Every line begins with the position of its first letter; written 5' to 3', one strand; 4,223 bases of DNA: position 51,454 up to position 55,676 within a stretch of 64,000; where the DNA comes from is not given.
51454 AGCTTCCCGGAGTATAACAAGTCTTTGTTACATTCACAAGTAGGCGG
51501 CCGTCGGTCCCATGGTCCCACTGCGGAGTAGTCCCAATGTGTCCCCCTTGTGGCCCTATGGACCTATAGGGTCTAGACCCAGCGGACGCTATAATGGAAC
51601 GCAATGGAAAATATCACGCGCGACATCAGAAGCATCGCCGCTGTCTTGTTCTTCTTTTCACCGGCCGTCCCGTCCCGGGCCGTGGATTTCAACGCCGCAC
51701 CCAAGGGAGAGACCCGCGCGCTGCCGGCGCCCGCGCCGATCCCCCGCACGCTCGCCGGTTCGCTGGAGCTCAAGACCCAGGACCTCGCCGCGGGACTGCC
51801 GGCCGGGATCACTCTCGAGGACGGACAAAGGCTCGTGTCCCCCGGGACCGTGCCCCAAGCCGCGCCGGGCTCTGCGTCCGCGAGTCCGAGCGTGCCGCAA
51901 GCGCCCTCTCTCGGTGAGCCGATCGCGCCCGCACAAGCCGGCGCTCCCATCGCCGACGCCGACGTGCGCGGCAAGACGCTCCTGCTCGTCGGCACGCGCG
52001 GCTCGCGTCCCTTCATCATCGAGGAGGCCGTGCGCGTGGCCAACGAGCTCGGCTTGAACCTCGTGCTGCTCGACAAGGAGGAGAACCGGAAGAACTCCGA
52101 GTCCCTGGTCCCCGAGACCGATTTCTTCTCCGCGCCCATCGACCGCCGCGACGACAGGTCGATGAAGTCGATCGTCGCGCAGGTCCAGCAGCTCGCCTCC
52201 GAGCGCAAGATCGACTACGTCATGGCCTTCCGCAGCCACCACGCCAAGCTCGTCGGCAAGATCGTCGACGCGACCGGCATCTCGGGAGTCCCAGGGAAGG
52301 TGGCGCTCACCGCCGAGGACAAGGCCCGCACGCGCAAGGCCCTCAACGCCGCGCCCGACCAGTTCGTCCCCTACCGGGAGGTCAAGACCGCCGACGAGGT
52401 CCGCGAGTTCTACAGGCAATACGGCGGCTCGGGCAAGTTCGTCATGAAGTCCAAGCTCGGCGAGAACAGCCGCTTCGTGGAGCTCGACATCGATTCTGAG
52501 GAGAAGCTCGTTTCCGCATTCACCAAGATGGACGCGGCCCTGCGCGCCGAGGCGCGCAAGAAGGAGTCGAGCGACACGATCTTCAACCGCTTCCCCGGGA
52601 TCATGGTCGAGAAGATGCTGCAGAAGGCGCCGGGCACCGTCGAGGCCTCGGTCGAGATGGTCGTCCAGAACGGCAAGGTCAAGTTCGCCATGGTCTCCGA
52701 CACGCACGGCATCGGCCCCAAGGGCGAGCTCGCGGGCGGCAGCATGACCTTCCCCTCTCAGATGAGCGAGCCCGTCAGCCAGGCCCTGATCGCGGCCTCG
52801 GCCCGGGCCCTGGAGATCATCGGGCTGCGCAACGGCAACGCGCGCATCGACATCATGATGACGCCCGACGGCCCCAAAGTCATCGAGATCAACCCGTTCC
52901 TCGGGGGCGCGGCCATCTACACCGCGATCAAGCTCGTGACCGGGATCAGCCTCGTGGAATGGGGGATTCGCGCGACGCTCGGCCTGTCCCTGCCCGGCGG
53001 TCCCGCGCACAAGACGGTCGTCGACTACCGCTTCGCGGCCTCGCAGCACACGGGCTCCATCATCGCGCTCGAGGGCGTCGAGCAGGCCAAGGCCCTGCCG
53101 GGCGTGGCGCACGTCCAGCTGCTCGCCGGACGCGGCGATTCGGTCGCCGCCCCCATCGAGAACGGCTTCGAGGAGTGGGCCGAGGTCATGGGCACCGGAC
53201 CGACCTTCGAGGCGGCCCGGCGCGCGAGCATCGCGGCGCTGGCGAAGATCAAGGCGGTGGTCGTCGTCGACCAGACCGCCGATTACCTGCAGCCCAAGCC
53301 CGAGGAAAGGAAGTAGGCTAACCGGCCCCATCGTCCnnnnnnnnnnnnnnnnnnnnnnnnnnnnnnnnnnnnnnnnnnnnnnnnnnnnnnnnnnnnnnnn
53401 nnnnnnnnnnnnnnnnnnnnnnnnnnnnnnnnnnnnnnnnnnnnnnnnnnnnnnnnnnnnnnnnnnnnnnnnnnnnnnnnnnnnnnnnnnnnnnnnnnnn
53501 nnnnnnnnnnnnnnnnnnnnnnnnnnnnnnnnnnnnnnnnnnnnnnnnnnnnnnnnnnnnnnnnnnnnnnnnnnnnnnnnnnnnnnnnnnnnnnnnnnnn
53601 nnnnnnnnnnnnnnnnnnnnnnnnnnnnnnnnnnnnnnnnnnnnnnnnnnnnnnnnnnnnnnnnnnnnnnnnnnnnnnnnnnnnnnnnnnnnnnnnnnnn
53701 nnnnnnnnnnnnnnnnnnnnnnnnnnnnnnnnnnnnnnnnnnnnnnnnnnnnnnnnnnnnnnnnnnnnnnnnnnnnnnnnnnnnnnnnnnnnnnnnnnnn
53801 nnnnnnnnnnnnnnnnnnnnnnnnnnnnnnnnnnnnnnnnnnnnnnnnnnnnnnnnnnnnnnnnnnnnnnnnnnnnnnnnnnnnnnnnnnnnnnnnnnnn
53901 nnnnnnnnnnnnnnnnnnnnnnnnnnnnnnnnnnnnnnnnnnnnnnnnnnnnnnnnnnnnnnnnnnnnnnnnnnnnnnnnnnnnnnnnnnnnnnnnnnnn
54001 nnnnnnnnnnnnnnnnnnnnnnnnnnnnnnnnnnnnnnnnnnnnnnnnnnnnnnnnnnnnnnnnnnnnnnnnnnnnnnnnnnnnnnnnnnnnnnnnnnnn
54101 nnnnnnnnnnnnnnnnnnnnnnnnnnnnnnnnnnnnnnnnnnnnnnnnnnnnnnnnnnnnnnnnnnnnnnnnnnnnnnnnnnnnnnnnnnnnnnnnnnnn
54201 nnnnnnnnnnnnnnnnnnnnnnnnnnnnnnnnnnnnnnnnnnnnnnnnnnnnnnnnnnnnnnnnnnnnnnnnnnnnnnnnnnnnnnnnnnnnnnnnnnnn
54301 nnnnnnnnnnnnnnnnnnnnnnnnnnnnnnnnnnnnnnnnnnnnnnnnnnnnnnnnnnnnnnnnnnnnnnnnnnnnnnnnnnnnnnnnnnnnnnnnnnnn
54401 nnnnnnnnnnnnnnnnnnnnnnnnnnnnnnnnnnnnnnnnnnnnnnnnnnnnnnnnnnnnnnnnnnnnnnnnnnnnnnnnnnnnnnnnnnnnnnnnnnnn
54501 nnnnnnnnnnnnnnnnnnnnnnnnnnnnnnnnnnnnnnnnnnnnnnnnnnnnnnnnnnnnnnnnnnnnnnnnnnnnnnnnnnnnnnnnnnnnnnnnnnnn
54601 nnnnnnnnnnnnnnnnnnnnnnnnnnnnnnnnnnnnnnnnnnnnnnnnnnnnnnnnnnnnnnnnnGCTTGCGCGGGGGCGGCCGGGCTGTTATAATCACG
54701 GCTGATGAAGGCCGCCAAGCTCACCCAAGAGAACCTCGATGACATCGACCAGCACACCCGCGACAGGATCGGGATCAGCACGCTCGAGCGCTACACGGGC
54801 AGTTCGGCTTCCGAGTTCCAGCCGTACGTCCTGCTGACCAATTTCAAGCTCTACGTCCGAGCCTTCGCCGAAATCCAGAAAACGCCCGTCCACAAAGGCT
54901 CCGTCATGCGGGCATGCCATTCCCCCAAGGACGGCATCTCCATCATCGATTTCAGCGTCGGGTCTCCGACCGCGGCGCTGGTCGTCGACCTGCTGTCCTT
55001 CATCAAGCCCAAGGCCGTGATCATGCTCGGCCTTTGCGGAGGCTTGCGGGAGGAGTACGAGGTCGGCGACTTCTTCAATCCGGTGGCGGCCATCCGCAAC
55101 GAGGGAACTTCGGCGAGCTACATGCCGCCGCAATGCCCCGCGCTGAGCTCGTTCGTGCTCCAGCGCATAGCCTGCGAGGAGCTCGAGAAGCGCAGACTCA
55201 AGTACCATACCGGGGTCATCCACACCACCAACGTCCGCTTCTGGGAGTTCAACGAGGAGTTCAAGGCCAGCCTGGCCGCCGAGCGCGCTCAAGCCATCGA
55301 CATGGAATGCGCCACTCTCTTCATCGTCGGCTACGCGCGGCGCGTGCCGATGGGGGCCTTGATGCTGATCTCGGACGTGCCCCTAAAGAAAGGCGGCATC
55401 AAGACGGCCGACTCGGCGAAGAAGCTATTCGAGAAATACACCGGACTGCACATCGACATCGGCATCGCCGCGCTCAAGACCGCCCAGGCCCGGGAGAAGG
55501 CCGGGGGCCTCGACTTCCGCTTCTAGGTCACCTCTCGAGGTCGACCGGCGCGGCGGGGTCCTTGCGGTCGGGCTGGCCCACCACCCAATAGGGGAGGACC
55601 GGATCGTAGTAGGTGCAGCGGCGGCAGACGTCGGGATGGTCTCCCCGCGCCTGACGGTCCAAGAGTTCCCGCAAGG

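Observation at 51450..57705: Cluster of signal-peptide-bearing ATP-grasp and PRODH-like enzymes plus PNP-family protein, convergent with a radical-SAM(SPASM-like)/GT2 pair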

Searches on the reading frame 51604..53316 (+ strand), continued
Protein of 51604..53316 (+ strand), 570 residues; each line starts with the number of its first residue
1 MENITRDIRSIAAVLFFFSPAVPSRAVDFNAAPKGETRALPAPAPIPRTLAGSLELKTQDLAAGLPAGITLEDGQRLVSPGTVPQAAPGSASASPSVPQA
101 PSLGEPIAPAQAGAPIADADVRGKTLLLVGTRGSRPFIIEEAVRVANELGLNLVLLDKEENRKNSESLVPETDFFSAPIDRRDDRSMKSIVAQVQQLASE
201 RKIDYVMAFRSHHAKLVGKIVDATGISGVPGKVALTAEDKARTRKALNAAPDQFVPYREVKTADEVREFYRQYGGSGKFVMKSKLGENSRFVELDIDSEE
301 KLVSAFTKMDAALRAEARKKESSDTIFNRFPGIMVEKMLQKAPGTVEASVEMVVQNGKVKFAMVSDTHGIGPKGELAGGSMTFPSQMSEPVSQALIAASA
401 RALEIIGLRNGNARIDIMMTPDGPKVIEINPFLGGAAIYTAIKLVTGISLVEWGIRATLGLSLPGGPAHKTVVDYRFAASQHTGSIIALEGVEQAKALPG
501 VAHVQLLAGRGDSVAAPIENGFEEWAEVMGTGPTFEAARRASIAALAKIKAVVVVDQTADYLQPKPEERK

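Call 63: predict_structure(alignment_id=A3)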
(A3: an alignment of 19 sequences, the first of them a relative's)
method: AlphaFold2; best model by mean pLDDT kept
length: 994 residues; sequences in the alignment: 19
mean_pLDDT: 79.5   pTM: 0.56
mean pLDDT of the five models: 79.5, 78.2, 77.8, 77.7, 74.7
residues with pLDDT >= 90: 339; 70-90: 464; 50-70: 88; < 50: 103
segments of 3 or more residues with pLDDT < 50: 1-26, 39-99, 562-565
pLDDT, mean of each block of 10 residues (from residue 1): 30 33 46 47 31 29 29 30 31 40 90 70 91 93 86 93 81 95 94 83 94 87 92 93 96 90 86 74 93 84 69 79 81 92 93 64 81 89 96 92 90 77 88 90 88 91 89 95 94 85 71 94 95 95 92 79 59 84 81 66 60 82 83 87 92 90 81 89 86 81 82 79 73 84 90 82 67 91 93 79 71 69 80 87 87 81 89 91 81 53 77 89 90 80 85 84 82 88 93 86
secondary structure, 60 per line:
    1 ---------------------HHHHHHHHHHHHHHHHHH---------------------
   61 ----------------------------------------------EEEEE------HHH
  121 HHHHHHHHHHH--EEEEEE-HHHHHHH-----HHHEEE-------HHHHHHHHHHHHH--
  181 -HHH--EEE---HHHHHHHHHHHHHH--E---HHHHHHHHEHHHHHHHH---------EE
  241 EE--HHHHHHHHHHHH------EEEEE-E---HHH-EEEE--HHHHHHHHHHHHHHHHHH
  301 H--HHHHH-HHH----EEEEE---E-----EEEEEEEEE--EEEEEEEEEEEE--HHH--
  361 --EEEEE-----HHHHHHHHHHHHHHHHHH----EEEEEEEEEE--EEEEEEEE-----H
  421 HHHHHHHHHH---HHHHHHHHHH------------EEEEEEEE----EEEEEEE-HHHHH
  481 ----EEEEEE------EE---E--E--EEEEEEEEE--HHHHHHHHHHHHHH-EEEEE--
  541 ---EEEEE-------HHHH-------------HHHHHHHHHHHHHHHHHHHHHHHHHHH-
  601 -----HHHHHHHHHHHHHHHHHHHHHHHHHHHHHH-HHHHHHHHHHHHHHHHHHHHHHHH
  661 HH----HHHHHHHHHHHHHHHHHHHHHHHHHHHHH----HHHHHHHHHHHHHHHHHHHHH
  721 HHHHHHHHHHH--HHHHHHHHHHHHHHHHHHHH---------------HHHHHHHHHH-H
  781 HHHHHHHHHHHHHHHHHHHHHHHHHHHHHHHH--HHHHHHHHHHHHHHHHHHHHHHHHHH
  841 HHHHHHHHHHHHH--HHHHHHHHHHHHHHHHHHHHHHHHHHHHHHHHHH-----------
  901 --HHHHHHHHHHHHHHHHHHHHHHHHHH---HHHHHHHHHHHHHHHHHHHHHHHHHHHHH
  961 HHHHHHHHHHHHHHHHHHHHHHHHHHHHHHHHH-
elements in order (helices of 4 or more, strands of 3 or more residues): H22-39 E107-111 H118-131 E134-139 H141-147 E156-158 H166-178 E187-189 H193-206 H213-220 H222-229 E239-242 H245-256 E263-267 E277-280 H283-301 H304-308 E317-321 E331-339 E342-353 E363-367 H373-390 E395-404 E407-414 H420-430 H434-443 E456-463 E468-474 H476-480 E485-490 E508-516 H519-532 E534-538 E544-548 H556-559 H573-599 H606-635 H637-662 H667-695 H700-731 H734-753 H769-778 H780-812 H815-853 H856-889 H903-928 H932-993
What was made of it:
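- On Major facilitator superfamily: The AlphaFold model shows the TM helices (call 63).
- Disordered Ala/Ser/Pro linkers of the kind found on tethered exported proteins (call 63: pLDDT about 30).
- Tried and rejected: Coordinates are not accessible either (call 63).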

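Call 65: fold_search(model_id=the predicted structure, library=pdb)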
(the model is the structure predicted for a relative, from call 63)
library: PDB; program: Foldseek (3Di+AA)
matches with E <= 10: 1315; with E <= 0.001: 711
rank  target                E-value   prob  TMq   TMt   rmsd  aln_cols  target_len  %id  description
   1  3vmm                  2.5e-18  1.00  0.36  0.72   5.2       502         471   16  Crystal structure of BacD, an L-amino acid dipeptide ligase from Bacillus subtilis (released 2012-04-11)
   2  3vot_B                1.0e-16  1.00  0.34  0.81   3.9       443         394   18  Crystal structure of L-amino acid ligase from Bacillus licheniformis (released 2012-11-07)
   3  3wo1                  1.2e-16  1.00  0.35  0.71   5.4       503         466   16  Crystal structure of Trp332Ala mutant YwfE, an L-amino acid ligase, with bound ADP-Mg-Ala (released 2014-05-14)
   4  4wd3_A                2.1e-16  1.00  0.32  0.73   5.4       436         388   14  Crystal structure of an L-amino acid ligase RizA (released 2015-09-09)
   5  3vot_A                3.2e-16  1.00  0.36  0.82   4.1       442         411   19  Crystal structure of L-amino acid ligase from Bacillus licheniformis (released 2012-11-07)
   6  3wnz                  6.7e-16  1.00  0.35  0.71   5.0       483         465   17  Crystal structure of Bacillus subtilis YwfE, an L-amino acid ligase, with bound ADP-Mg-Pi (released 2014-05-14)
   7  4dim                  6.9e-15  1.00  0.32  0.73   5.9       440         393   15  Crystal structure of phosphoribosylglycinamide synthetase from Anaerococcus prevotii (released 2012-02-29)
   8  8zux_A                1.8e-14  1.00  0.32  0.50   6.3       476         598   14  Structure of G668R-hPCC (released 2025-11-19)
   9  3jzi_B                2.5e-14  1.00  0.31  0.62   6.6       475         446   15  Crystal structure of biotin carboxylase from E. Coli in complex with benzimidazole series (released 2009-11-03)
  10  2vpq_A                2.6e-14  1.00  0.31  0.63   6.3       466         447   14  Crystal structure of biotin carboxylase from S. aureus complexed with AMPPNP (released 2008-09-09)
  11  9yx2_A                2.8e-14  1.00  0.32  0.51   6.1       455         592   16  Structure of the long chain acyl-CoA carboxylase complex from Mycobacterium smegmatis with ATP, bicarbonate, and propi (released 2025-11-26)
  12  8zuy_A                3.1e-14  1.00  0.32  0.45   6.1       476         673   16  Structure of M695D-hPCC (released 2025-11-19)
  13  9yx2_B                3.5e-14  1.00  0.32  0.60   6.3       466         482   17  Structure of the long chain acyl-CoA carboxylase complex from Mycobacterium smegmatis with ATP, bicarbonate, and propi (released 2025-11-26)
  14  3rv4                  3.6e-14  1.00  0.32  0.64   6.3       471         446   15  Crystal structure of E.coli biotin carboxylase R16E mutant in complex with Mg-ADP and bicarbonate (released 2011-05-18)
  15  7kct_A                4.3e-14  1.00  0.32  0.63   6.0       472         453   18  Crystal Structure of the Hydrogenobacter thermophilus 2-Oxoglutarate Carboxylase (OGC) Biotin Carboxylase (BC) Domain  (released 2021-01-27)
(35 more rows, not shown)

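Call 81: search_protein_families(library=ncbifam, proteins=[L024:11480-12850:+, P0221, P0194], max_evalue=0.1)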
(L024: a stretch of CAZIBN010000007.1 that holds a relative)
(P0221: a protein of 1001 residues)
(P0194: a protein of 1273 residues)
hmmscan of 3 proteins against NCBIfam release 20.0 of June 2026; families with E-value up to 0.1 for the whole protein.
L024:11480-12850:+ (456 aa): 0 families

P0221 (1001 aa): 5 families
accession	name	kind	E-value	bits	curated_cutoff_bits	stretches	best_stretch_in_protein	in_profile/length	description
NF002563.0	PRK02186.1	subfamily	5.9e-24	84.4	625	1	660-998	79-394/890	argininosuccinate lyase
NF005543.0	PRK07206.1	subfamily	1.3e-09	37.2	302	1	687-891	107-305/416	hypothetical protein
NF053745.1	AAntcapLigBacD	equivalog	8.4e-09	34.3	850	1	653-894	101-348/471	alanine--anticapsin ligase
TIGR03909.1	pyrrolys_PylC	equivalog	3.2e-06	26.1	248.3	1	778-942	160-321/374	3-methylornithine--L-lysine ligase PylC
NF041595.1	dap_A_syn_DdaF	equivalog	2.9e-05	23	840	1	771-889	189-307/424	dapdiamide A synthase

P0194 (1273 aa): 8 families
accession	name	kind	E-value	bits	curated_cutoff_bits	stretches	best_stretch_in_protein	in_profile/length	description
NF002563.0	PRK02186.1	subfamily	1.5e-17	63.2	625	1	242-669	66-466/890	argininosuccinate lyase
NF005543.0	PRK07206.1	subfamily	3.2e-12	45.9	302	1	454-561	262-374/416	hypothetical protein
TIGR00877.1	purD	equivalog_domain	5.7e-08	32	288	1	224-487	41-299/425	phosphoribosylamine--glycine ligase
NF041595.1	dap_A_syn_DdaF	equivalog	3.4e-05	22.8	840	1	246-500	77-312/424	dapdiamide A synthase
TIGR02068.2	cya_phycin_syn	equivalog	0.011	13.7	850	1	280-358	210-286/862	cyanophycin synthetase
TIGR03909.1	pyrrolys_PylC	equivalog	0.031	13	248.3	1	372-593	156-367/374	3-methylornithine--L-lysine ligase PylC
NF003956.0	PRK05454.1-3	equivalog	0.031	12.4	864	1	1136-1193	540-600/718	glucans biosynthesis glucosyltransferase MdoH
NF010623.0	PRK14016.1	subfamily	0.08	11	877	0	281-355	212-284/871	cyanophycin synthetase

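Call 82: list_cluster_members(proteins=[P0190, P0192, P0195, P0208, P0214, P0220, P0222, P0224, P0231, P0232])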
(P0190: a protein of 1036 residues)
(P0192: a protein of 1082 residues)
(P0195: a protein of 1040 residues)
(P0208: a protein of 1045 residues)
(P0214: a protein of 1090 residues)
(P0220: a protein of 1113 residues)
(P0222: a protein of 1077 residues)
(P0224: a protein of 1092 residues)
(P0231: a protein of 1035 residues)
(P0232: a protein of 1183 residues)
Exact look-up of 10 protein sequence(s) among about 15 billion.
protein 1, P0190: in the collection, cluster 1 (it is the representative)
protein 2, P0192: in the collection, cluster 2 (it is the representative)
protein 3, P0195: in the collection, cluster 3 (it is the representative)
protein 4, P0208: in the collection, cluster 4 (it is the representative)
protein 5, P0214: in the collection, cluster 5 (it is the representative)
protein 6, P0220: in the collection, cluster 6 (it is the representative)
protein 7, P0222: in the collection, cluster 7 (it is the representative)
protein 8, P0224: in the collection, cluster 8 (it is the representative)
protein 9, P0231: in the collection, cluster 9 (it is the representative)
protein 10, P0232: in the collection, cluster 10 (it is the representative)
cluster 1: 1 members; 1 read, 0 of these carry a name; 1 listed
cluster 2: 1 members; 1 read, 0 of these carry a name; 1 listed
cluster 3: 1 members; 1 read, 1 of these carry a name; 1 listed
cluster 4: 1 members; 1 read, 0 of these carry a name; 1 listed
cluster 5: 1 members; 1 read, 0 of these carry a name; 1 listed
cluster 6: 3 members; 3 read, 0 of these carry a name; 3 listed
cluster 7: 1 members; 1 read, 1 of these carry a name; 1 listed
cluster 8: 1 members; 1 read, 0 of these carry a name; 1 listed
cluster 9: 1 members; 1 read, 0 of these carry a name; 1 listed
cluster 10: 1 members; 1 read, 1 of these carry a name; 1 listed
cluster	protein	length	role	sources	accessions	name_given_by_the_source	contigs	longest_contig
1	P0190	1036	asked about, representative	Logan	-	-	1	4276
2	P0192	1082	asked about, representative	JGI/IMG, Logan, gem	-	-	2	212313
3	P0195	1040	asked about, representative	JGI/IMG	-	biotin carboxylase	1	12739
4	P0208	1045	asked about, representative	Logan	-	-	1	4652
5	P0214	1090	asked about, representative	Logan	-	-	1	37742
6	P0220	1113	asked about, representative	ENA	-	-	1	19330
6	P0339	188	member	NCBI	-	-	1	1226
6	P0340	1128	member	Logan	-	-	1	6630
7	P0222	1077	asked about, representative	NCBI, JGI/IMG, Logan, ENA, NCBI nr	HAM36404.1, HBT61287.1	MAG TPA: hypothetical protein DEB40_06040 [Elusimicrobia bacterium] | hypothetical protein [Elusimicrobiota bacterium]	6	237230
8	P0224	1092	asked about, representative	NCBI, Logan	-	-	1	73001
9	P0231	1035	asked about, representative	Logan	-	-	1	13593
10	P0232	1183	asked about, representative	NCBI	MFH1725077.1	MAG: ATP-grasp domain-containing protein [Elusimicrobiota bacterium]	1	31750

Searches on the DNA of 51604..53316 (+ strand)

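Call 20: search_rna_families(sources=[L007, L009, L013, L017, L019, L025], threshold=gathering, show_alignments=2)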
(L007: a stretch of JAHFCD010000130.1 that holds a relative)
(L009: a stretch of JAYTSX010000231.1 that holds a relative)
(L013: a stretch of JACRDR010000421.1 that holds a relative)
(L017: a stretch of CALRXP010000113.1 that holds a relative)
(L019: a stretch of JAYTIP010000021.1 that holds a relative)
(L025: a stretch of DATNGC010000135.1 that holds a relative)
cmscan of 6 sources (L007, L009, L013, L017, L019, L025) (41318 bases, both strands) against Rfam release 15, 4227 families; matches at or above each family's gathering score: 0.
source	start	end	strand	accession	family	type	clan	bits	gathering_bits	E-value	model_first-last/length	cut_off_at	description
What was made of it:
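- Tried and rejected: There is no Rfam hit in 6 loci (call 20).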

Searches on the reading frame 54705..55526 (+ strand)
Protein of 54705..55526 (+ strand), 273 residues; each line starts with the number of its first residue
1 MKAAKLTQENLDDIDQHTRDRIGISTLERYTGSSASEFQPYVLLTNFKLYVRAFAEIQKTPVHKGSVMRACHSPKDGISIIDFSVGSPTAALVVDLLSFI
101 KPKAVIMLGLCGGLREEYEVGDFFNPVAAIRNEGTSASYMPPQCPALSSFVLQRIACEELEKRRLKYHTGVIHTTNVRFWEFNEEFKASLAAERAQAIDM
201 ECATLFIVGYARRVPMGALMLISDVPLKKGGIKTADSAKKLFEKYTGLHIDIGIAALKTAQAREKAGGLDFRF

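Call 4: search_protein_families(library=pfam, proteins=[window:54705-55526:+], max_evalue=0.01)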
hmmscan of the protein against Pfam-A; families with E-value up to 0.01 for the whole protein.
window:54705-55526:+ (273 aa): 1 family
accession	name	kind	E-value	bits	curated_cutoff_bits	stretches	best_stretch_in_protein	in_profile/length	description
PF01048.26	PNP_UDP_1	-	1.9e-26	93.3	25.1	1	55-228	21-202/233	Phosphorylase superfamily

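Call 5: search_protein_families(library=ncbifam, proteins=[window:54705-55526:+], max_evalue=0.01)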
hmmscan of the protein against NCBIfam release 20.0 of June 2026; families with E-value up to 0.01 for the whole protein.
window:54705-55526:+ (273 aa): 13 families
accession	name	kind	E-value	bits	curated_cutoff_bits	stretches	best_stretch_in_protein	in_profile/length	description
NF005500.0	PRK07115.1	equivalog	5.7e-104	347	264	1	16-265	4-252/261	AMP nucleosidase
TIGR01721.1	AMN-like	hypoth_equivalog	9.8e-100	333.1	307.2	1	18-263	2-248/269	AMP nucleosidase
NF006142.0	PRK08292.1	equivalog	2.9e-40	138.6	307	2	74-264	276-474/492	AMP nucleosidase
TIGR01717.1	AMP-nucleosdse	equivalog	8.7e-40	136.9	364.7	2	75-265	262-461/478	AMP nucleosidase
TIGR01718.1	Uridine-psphlse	equivalog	7.1e-14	51.7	280.3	1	75-222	52-211/245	uridine phosphorylase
NF004489.0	PRK05819.1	subfamily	2e-10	40.3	230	1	78-249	58-229/236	DeoD-type purine-nucleoside phosphorylase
NF009914.0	PRK13374.1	subfamily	1.5e-08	34.5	338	1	78-248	58-228/235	DeoD-type purine-nucleoside phosphorylase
NF008383.0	PRK11178.1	equivalog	4.1e-07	29.5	262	1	78-176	62-160/254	uridine phosphorylase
NF004079.0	PRK05584.1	equivalog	1.6e-06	27.8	169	1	81-225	46-199/232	5'-methylthioadenosine/adenosylhomocysteine nucleosidase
TIGR00107.1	deoD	equivalog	5.7e-06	26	232.25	1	77-224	53-201/232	purine-nucleoside phosphorylase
TIGR03468.1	HpnG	hypoth_equivalog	0.00016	21.3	187.1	1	89-224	33-156/212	hopanoid-associated phosphorylase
TIGR03664.1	fut_nucase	equivalog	0.0012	18.5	124.7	1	76-124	35-84/228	futalosine hydrolase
TIGR01704.1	MTA_SAH-Nsdase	equivalog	0.0089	15.6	73.8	0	82-228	46-201/229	5'-methylthioadenosine/S-adenosylhomocysteine nucleosidase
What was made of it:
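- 54705..55526 (+): Short-form AMP-nucleosidase-family protein. It has no signal peptide and 5 Cys, consistent with a cytoplasmic protein. NCBIfam NF005500 at 347 bits (cutoff 264) and TIGR01721 at 333 bits (cutoff 307) (call 5).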

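Call 7: find_encoding_contigs(protein=window:54705-55526:+, flank=10000, max_places=6)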
Protein window:54705-55526:+ (273 aa): no gene with exactly this product is on record in the collection.
